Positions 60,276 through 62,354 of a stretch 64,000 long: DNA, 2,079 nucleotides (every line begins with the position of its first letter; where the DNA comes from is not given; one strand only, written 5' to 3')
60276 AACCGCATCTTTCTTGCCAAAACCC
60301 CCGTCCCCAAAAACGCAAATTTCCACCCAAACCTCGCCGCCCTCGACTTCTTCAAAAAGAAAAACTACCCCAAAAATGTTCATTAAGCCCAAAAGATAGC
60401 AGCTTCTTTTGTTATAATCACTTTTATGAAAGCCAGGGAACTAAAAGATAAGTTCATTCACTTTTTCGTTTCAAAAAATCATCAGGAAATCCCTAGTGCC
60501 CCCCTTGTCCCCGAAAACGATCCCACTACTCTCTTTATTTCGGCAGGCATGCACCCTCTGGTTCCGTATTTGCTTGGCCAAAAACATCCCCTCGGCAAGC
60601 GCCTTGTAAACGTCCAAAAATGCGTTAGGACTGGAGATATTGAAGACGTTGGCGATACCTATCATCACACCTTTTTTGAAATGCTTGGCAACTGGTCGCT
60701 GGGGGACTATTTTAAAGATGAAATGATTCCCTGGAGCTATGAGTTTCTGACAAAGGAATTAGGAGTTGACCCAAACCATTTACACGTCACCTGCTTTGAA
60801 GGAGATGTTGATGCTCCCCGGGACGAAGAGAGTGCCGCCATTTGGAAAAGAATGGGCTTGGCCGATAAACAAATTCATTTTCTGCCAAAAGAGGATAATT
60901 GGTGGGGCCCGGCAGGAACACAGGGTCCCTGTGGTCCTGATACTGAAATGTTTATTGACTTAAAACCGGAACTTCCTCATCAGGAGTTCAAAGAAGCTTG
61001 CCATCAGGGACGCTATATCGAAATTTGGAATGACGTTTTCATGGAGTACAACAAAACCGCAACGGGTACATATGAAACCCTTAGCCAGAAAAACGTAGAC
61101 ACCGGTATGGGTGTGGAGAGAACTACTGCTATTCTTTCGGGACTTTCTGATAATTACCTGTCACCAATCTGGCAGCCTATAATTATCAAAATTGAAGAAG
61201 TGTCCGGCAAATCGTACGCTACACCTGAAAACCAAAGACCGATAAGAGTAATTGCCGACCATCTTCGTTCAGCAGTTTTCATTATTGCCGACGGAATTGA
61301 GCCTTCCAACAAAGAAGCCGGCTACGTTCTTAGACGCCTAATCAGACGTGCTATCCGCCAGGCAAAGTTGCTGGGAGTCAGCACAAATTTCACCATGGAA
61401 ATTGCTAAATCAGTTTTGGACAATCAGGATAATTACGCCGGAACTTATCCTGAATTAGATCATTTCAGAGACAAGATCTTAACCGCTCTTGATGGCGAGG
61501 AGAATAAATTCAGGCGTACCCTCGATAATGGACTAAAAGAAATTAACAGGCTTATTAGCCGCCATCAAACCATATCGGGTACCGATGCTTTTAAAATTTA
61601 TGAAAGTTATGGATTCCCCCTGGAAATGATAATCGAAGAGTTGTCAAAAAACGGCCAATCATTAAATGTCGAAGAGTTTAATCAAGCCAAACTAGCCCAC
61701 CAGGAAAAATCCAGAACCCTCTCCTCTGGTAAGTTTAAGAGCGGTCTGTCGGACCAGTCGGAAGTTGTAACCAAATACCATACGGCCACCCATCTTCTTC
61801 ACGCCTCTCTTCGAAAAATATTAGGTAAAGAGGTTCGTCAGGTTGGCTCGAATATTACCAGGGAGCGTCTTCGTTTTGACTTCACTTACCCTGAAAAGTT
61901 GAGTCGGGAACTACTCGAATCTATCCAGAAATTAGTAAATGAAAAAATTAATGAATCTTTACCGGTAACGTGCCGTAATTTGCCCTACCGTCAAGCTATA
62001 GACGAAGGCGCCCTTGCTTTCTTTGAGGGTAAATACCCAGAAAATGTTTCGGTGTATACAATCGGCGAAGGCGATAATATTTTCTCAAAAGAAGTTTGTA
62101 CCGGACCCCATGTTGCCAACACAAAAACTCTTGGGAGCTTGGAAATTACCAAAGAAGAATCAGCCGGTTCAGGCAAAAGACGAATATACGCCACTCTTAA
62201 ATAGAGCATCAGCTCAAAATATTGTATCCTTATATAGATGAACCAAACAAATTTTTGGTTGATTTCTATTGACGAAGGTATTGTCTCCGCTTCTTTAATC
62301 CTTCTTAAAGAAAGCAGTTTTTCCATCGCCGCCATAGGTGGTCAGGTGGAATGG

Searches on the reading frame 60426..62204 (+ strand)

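Call 62: search_protein_families(library=pfam, proteins=[window:60426-62204:+], max_evalue=0.01)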
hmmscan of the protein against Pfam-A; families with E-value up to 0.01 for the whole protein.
window:60426-62204:+ (592 aa): 2 families
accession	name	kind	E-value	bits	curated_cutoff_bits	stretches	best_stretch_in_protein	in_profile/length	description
PF01411.24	tRNA-synt_2c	-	2.2e-134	449.5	30.3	1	5-456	1-453/552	tRNA synthetases class II (A)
PF07973.19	tRNA_SAD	-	4.3e-13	49.5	24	1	541-588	1-44/44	Threonyl and Alanyl tRNA synthetase second additional domain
